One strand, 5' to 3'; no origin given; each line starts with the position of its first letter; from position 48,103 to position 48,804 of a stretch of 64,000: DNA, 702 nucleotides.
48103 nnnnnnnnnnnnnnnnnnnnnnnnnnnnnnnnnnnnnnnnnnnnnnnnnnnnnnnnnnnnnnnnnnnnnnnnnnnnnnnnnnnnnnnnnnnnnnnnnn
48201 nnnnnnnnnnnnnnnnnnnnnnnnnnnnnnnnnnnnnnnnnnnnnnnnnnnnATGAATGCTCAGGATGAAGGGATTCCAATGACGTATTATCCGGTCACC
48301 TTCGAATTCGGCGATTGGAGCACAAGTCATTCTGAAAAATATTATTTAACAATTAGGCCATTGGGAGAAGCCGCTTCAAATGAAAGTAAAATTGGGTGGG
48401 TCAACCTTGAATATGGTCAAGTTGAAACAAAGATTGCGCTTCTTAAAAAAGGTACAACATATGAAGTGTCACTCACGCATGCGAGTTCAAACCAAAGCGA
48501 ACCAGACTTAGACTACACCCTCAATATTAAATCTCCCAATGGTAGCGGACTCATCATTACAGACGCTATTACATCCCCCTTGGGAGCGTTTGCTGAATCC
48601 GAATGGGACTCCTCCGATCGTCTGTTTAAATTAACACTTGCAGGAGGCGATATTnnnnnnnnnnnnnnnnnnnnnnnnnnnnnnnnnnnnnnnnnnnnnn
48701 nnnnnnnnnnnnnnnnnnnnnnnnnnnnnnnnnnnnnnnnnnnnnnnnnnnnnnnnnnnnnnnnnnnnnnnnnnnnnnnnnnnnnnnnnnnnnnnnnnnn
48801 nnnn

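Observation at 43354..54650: Low-GC accessory island of about 11 kb without integrase or transposase, bounded by core genes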

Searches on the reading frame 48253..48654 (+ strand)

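Call 72: search_protein_families(library=pfam, proteins=[window:48253-48654:+], max_evalue=1)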
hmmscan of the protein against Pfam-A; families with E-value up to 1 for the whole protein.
window:48253-48654:+ (134 aa): 3 families
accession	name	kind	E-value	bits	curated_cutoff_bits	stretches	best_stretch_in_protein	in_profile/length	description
PF02018.23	CBM_4_9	-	0.038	14.8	25.9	1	57-96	52-91/136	Carbohydrate binding domain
PF00041.27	fn3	-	0.062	14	25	1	25-80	27-72/84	Fibronectin type III domain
PF01917.21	Arch_flagellin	-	0.14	12.9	29.5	1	38-103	103-161/162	Archaebacterial flagellin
